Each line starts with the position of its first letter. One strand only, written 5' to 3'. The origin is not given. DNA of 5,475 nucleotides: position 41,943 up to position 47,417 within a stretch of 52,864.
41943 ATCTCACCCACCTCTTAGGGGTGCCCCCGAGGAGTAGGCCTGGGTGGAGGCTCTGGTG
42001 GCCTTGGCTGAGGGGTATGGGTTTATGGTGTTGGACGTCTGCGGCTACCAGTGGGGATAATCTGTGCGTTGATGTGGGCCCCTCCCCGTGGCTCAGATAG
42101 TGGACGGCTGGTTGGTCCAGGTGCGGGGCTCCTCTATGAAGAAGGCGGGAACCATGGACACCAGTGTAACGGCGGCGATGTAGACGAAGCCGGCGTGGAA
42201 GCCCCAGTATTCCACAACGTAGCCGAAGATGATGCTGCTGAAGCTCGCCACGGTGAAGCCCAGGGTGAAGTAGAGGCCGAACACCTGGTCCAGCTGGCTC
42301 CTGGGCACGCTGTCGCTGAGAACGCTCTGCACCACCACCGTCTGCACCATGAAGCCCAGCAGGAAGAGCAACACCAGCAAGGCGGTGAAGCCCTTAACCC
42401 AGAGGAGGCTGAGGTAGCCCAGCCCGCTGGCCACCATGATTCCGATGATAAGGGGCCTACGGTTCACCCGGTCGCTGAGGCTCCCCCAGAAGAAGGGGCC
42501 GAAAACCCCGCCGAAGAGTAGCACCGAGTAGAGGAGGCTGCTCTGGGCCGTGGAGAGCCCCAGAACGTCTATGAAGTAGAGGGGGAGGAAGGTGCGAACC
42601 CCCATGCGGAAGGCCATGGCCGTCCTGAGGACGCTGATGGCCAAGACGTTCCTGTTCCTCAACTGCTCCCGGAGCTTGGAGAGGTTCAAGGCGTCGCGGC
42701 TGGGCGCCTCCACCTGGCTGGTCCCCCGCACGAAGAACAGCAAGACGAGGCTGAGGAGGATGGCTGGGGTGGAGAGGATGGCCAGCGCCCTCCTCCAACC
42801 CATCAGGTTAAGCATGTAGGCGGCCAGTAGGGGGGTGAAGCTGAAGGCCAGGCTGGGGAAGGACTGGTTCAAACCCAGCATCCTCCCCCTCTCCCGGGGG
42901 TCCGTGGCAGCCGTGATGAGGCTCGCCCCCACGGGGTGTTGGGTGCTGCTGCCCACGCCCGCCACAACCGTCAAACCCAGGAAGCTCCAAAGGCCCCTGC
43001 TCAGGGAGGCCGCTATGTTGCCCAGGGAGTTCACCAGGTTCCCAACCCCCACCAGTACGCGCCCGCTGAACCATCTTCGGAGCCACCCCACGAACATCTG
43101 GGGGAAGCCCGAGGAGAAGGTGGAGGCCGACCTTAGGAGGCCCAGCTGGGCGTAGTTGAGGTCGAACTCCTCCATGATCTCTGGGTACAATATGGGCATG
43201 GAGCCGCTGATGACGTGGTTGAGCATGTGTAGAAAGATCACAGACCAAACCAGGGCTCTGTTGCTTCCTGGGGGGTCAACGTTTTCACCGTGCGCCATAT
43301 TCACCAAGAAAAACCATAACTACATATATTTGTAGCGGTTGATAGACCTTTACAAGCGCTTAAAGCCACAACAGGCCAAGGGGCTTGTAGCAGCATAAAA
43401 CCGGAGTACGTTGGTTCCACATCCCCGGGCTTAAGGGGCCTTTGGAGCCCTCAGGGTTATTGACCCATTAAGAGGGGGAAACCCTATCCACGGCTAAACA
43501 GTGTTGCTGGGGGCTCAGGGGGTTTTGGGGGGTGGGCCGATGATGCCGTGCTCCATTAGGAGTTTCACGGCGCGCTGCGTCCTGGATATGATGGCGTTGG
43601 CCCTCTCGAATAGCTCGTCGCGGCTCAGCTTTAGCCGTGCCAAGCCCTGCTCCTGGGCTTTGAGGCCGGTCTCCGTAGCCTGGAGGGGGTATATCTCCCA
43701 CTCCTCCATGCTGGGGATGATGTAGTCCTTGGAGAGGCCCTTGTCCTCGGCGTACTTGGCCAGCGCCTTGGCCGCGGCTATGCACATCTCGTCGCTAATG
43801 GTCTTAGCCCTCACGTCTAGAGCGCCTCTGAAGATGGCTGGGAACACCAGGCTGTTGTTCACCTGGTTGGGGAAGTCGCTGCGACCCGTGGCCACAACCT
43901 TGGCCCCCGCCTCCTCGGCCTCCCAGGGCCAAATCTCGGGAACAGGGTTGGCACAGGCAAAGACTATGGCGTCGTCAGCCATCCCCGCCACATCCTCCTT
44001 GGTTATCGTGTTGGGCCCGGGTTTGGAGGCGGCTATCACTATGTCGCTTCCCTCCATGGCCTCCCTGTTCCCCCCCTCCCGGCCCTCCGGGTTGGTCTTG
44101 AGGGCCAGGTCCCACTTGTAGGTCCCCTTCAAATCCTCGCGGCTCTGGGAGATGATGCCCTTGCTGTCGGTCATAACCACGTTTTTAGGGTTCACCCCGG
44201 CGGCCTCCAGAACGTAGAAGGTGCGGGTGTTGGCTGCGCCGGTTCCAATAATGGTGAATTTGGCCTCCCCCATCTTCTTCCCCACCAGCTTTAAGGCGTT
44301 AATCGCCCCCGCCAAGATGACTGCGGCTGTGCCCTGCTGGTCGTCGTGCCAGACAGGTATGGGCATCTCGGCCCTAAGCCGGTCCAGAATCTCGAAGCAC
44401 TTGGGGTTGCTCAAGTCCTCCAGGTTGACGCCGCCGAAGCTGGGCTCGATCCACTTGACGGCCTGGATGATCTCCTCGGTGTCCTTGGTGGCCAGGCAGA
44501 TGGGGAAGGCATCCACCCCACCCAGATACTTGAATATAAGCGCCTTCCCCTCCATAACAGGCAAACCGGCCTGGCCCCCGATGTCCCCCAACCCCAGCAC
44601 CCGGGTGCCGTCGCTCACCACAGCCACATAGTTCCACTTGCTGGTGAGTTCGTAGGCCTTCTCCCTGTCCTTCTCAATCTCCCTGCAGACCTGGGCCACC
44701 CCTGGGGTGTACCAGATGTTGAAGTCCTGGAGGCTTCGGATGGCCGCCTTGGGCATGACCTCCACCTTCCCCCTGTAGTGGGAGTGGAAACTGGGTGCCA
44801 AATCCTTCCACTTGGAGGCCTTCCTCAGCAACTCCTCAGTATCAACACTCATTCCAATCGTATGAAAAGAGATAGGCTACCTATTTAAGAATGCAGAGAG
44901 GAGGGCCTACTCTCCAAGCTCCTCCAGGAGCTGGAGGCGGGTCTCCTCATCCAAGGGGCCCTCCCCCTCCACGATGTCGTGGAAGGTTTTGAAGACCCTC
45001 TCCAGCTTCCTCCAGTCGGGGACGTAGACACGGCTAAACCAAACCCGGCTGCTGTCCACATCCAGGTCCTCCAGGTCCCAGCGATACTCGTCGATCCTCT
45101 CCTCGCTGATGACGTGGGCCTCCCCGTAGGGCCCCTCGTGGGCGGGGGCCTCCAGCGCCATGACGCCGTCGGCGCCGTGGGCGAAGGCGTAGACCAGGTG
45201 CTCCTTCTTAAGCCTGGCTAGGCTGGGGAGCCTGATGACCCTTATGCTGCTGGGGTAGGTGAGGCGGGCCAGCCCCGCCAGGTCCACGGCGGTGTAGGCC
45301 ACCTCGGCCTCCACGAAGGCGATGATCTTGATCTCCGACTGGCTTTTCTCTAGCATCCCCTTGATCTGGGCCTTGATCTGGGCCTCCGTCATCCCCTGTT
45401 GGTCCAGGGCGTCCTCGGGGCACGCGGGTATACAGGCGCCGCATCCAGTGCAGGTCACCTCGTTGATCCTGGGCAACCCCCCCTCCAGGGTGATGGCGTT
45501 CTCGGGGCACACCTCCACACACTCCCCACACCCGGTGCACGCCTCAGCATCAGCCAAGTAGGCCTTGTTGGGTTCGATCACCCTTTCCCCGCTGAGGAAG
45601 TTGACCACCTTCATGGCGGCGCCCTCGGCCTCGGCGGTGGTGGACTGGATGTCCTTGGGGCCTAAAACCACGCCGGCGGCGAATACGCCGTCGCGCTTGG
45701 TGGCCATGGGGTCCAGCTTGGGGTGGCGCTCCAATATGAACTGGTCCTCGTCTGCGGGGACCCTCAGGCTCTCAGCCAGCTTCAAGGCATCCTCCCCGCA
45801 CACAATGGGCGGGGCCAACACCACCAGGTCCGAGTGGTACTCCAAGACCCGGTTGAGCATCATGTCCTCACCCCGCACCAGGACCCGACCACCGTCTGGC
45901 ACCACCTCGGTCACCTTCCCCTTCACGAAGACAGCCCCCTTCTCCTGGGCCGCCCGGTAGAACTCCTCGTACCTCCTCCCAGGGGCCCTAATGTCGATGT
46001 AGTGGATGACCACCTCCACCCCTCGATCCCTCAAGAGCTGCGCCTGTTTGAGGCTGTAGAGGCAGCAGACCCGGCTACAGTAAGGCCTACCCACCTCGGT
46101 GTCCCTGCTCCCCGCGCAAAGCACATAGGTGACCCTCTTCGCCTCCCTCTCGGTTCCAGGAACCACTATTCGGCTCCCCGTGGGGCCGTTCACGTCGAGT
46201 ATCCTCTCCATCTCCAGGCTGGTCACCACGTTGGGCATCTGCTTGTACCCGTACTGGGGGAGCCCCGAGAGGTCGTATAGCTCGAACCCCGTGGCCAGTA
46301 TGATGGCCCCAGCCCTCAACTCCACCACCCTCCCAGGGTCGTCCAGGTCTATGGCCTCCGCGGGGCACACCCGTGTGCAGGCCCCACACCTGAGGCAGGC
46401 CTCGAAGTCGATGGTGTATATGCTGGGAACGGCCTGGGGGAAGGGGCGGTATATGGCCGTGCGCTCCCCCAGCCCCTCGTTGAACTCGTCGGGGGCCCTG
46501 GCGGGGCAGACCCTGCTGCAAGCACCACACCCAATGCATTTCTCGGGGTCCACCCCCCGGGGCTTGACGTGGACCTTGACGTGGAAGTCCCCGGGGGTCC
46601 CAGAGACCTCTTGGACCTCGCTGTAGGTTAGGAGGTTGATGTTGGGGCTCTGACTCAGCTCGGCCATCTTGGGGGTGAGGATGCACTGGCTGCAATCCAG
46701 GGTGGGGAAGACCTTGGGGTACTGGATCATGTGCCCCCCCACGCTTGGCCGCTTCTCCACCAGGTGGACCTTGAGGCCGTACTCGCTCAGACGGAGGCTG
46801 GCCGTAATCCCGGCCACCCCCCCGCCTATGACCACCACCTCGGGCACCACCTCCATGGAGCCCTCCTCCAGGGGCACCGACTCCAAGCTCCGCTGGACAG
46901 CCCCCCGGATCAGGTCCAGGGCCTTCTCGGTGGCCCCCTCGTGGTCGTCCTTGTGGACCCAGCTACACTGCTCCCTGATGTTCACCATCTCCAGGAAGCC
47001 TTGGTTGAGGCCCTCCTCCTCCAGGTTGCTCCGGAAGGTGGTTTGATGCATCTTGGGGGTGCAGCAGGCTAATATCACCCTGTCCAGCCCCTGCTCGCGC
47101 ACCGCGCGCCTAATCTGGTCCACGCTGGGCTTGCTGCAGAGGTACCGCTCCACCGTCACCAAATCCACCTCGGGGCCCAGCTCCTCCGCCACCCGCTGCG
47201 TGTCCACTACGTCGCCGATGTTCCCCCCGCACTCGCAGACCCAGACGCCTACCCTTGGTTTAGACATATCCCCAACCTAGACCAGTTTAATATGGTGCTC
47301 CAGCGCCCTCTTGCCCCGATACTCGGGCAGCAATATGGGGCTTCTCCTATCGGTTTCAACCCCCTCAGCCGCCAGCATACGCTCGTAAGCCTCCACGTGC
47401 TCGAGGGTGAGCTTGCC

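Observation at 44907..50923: Operon joining a split thiol:fumarate-reductase-like module to HdrC and an HdrA-MvhD fusion: candidate soluble, flavin-bifurcating fumarate reductase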

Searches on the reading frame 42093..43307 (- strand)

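Call 78: search_protein_families(library=pfam, proteins=[window:42093-43307:-], max_evalue=0.00001)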
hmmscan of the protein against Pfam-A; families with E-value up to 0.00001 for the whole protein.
window:42093-43307:- (404 aa): 4 families
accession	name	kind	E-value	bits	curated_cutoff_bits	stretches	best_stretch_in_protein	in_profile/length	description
PF07690.21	MFS_1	-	6.1e-49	167.2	33.4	2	25-270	3-254/347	Major Facilitator Superfamily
PF00083.30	Sugar_tr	-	3.7e-12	46.3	22.3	1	252-397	44-197/452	Sugar (and other) transporter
PF13347.12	MFS_2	-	4.8e-08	32.4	27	0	183-379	180-395/427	MFS/sugar transport protein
PF12832.13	MFS_1_like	-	2.3e-06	27.3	25.2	1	240-390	21-177/373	MFS_1 like family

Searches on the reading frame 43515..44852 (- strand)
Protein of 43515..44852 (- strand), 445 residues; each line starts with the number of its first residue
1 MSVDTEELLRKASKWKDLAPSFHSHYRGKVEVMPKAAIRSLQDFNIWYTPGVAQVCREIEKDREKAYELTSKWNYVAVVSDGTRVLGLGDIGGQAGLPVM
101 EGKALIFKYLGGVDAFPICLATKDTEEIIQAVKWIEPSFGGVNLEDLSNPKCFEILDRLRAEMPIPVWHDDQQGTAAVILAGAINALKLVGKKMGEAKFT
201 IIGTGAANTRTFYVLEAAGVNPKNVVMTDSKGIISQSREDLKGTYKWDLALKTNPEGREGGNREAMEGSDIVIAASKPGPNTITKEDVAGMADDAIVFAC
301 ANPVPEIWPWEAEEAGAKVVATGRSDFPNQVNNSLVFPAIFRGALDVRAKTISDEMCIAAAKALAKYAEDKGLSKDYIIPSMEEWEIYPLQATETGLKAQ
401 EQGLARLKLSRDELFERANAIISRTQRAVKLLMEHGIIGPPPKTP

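Call 3: search_protein_families(library=pfam, proteins=[window:43515-44852:-], max_evalue=0.001)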
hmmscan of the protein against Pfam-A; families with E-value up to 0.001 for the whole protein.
window:43515-44852:- (445 aa): 2 families
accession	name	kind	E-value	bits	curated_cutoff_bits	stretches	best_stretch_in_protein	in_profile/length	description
PF00390.24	malic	-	1.5e-30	106.8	23.1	1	28-160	2-182/182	Malic enzyme, N-terminal domain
PF03949.21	Malic_M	-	9e-20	71.5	23.5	1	173-384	2-241/258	Malic enzyme, NAD binding domain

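Call 4: search_protein_families(library=ncbifam, proteins=[window:43515-44852:-], max_evalue=0.001)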
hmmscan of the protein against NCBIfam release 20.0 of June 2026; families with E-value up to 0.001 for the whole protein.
window:43515-44852:- (445 aa): 3 families
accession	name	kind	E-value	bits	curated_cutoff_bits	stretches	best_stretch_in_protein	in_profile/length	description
NF009501.0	PRK12861.1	subfamily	1e-90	304.9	1178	1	18-371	10-359/764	NADP-dependent malic enzyme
NF010052.0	PRK13529.1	subfamily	6.3e-30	104.3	326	1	127-408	230-540/564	oxaloacetate-decarboxylating malate dehydrogenase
NF041582.1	malolactic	exception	2.6e-16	59.4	850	1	143-408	228-519/536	malolactic enzyme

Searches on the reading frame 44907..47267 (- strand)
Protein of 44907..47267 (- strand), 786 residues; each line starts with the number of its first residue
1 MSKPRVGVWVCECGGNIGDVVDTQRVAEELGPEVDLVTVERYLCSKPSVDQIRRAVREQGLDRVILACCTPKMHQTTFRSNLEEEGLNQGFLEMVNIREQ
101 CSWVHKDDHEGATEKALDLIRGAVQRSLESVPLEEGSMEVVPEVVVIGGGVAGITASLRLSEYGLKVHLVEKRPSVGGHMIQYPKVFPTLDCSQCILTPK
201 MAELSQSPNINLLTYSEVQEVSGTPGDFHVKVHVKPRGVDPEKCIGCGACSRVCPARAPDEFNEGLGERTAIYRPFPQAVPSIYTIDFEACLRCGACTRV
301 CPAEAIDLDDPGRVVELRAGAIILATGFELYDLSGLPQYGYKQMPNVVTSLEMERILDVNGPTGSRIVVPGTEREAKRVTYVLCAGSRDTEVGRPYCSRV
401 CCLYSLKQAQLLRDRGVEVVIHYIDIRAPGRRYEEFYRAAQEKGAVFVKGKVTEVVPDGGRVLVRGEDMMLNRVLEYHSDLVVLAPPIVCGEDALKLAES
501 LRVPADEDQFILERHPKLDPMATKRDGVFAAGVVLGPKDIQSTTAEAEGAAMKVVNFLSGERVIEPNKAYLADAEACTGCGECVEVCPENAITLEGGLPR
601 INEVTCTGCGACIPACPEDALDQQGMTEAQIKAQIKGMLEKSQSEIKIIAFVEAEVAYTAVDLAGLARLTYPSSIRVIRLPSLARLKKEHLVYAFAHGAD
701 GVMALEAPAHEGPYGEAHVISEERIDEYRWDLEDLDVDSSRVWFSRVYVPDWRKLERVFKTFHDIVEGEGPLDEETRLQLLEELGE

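Call 3: search_protein_families(library=pfam, proteins=[window:44907-47267:-], max_evalue=0.001)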
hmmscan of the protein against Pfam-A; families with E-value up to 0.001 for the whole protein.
window:44907-47267:- (786 aa): 28 families (the best 25 are shown)
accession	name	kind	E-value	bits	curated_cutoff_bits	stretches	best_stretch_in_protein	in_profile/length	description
PF00037.32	Fer4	-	1e-28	98.4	21.1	4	573-593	4-24/24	4Fe-4S binding domain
PF02662.21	FlpD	-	4.6e-24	85.2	22.3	1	648-767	1-120/123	Methyl-viologen-reducing hydrogenase, delta subunit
PF13237.11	Fer4_10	-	4.7e-20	71.7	25.5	4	572-617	4-53/53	4Fe-4S dicluster domain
PF12797.12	Fer4_2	-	3.4e-19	67.8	24.5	3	239-256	5-22/22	4Fe-4S binding domain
PF12838.12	Fer4_7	-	8.1e-19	68.3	27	3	577-620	2-52/52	4Fe-4S dicluster domain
PF13484.11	Fer4_16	-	2.1e-18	67.3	30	2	606-634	2-31/66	4Fe-4S double cluster binding domain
PF13187.11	Fer4_9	-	9.2e-18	64.5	27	2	243-306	1-52/52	4Fe-4S dicluster domain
PF12837.12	Fer4_6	-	1.5e-17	63.1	25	4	573-592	5-24/24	4Fe-4S binding domain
PF13183.11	Fer4_8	-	1.1e-13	51.9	27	1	242-304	3-67/68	4Fe-4S dicluster domain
PF14697.11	Fer4_21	-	1.6e-12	47.8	35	1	565-594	29-59/59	4Fe-4S dicluster domain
PF25160.1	LdpA_Fe-S-bd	-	4e-12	46.2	27.6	1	583-624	9-46/49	LdpA Fe-S cluster-binding domain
PF12800.12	Fer4_4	-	5.1e-11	42.3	24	0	575-589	2-16/17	4Fe-4S binding domain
PF07992.20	Pyr_redox_2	-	5e-10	39.7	26.1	1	143-338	2-118/291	Pyridine nucleotide-disulphide oxidoreductase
PF12798.12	Fer4_3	-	7.3e-10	39.3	27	0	577-591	1-15/15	4Fe-4S binding domain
PF13450.12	NAD_binding_8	-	1.9e-08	34.9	21.9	1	146-183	1-38/68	NAD(P)-binding Rossmann-like domain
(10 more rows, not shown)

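Call 4: search_protein_families(library=ncbifam, proteins=[window:44907-47267:-], max_evalue=0.001)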
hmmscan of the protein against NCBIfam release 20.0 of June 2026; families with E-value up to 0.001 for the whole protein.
window:44907-47267:- (786 aa): 139 families (the best 25 are shown)
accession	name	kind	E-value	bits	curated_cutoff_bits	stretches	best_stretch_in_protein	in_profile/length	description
NF040770.1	hetero_SS_HdrA2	exception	5.3e-249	828.4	1100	1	5-771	1-773/777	CoB-CoM heterodisulfide reductase HdrA2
NF041891.1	hdrA_Methbact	equivalog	1.4e-209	698.1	1300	1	5-766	2-758/762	ferredoxin:CoB-CoM heterodisulfide reductase subunit HdrA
NF041778.1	hetero_SS_HdrA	equivalog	4.1e-196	653.2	1400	1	3-762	5-766/771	ferredoxin:CoB-CoM heterodisulfide reductase subunit HdrA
NF038196.1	ferrodoxin_EFR1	subfamily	1.3e-22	81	75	1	563-628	173-236/242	EFR1 family ferrodoxin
NF005503.0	PRK07118.1-2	equivalog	3.7e-19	69.1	252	2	576-624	139-187/292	RnfABCDGE type electron transport complex subunit B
NF040864.1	HgcB_ferredoxin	equivalog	6e-19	67.7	99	2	573-645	12-84/93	mercury methylation ferredoxin HgcB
TIGR02700.1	flavo_MJ0208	hypoth_equivalog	1.5e-18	66.9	251.35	1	561-627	134-200/234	dihydromethanopterin reductase (acceptor)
NF058577.1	FdxA_fam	equivalog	1.2e-17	63.9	65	3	575-620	7-52/52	4Fe-4S ferredoxin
TIGR02179.1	PorD_KorD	subfamily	5.1e-17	61.8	60.05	2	572-622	22-73/78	2-oxoacid:acceptor oxidoreductase, delta subunit, pyruvate/2-ketoisovalerate family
TIGR02936.1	fdxN_nitrog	equivalog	7.7e-17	61.2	80.55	1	240-257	68-85/91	ferredoxin III, nif-specific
NF042909.1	FMH_DH_FwdF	exception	8.4e-17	61.3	375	2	238-311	174-247/336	tungsten-dependent formylmethanofuran dehydrogenase subunit FwdF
NF004537.0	PRK05888.1-3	equivalog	4e-16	59.1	163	1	228-308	54-132/204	NADH-quinone oxidoreductase subunit NuoI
TIGR01971.1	NuoI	subfamily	1.4e-15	56.9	113.05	1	224-308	25-100/121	NADH-quinone oxidoreductase, chain I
TIGR04105.1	FeFe_hydrog_B1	subfamily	3.7e-15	55.6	450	2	238-307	138-206/462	monomeric [FeFe] hydrogenase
TIGR02512.1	FeFe_hydrog_A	subfamily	7.2e-15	54.7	405.95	2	239-308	4-69/375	[FeFe] hydrogenase, group A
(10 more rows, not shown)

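Call 37: search_solved_structures(query=window:44907-47267:-, max_evalue=1e-10, show_alignments=1)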
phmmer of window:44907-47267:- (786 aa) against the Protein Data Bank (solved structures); distinct sequences matched with E-value up to 1e-10: 15.
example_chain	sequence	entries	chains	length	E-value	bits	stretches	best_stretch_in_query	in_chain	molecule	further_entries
8rvu_a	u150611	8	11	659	5.4e-191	640.1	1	1-642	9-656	H(2):CoB-CoM heterodisulfide,ferredoxin reductase subunit A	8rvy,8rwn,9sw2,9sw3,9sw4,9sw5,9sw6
8rvv_A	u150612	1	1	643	1.1e-189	635.8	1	4-639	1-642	H(2):CoB-CoM heterodisulfide,ferredoxin reductase subunit A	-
5odc_A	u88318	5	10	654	8.4e-178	596.4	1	1-640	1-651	Heterodisulfide reductase, subunit A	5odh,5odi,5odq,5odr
9sfi_A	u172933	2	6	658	8.2e-173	579.9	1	1-641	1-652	CoB--CoM heterodisulfide reductase iron-sulfur subunit A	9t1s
7bkb_A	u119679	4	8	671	8.2e-162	543.6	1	2-637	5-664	CoB--CoM heterodisulfide reductase iron-sulfur subunit A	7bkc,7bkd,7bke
6tjr_A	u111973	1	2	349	2.4e-41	145.2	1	319-556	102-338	Fumarate reductase/succinate dehydrogenase flavoprotein domain protein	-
9sw6_G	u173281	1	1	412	3e-21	78.7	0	576-625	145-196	Polyferredoxin protein MvhB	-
9sw6_H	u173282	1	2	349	2.1e-15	59.4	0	239-308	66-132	Tungsten formylmethanofuran dehydrogenase, subunit F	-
5t5i_F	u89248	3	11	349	2.5e-14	55.9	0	238-308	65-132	Tungsten formylmethanofuran dehydrogenase subunit fwdF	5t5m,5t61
9sfi_T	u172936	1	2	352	2.2e-13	52.7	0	571-631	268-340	4Fe-4S ferredoxin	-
7zc6_B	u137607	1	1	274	1.3e-12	50.2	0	576-628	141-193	RnfB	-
7np8_A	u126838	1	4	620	3.5e-12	48.7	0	573-622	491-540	Coenzyme F420-dependent sulfite reductase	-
9eri_B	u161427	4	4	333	2e-11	46.3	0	576-621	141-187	Na(+)-translocating ferredoxin:NAD(+) oxidoreductase complex subunit B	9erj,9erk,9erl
7npa_A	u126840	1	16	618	3.6e-11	45.4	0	571-623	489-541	Coenzyme F420-dependent sulfite reductase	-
7bkb_K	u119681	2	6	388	9.9e-11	43.9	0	561-621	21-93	Formylmethanofuran dehydrogenase, subunit F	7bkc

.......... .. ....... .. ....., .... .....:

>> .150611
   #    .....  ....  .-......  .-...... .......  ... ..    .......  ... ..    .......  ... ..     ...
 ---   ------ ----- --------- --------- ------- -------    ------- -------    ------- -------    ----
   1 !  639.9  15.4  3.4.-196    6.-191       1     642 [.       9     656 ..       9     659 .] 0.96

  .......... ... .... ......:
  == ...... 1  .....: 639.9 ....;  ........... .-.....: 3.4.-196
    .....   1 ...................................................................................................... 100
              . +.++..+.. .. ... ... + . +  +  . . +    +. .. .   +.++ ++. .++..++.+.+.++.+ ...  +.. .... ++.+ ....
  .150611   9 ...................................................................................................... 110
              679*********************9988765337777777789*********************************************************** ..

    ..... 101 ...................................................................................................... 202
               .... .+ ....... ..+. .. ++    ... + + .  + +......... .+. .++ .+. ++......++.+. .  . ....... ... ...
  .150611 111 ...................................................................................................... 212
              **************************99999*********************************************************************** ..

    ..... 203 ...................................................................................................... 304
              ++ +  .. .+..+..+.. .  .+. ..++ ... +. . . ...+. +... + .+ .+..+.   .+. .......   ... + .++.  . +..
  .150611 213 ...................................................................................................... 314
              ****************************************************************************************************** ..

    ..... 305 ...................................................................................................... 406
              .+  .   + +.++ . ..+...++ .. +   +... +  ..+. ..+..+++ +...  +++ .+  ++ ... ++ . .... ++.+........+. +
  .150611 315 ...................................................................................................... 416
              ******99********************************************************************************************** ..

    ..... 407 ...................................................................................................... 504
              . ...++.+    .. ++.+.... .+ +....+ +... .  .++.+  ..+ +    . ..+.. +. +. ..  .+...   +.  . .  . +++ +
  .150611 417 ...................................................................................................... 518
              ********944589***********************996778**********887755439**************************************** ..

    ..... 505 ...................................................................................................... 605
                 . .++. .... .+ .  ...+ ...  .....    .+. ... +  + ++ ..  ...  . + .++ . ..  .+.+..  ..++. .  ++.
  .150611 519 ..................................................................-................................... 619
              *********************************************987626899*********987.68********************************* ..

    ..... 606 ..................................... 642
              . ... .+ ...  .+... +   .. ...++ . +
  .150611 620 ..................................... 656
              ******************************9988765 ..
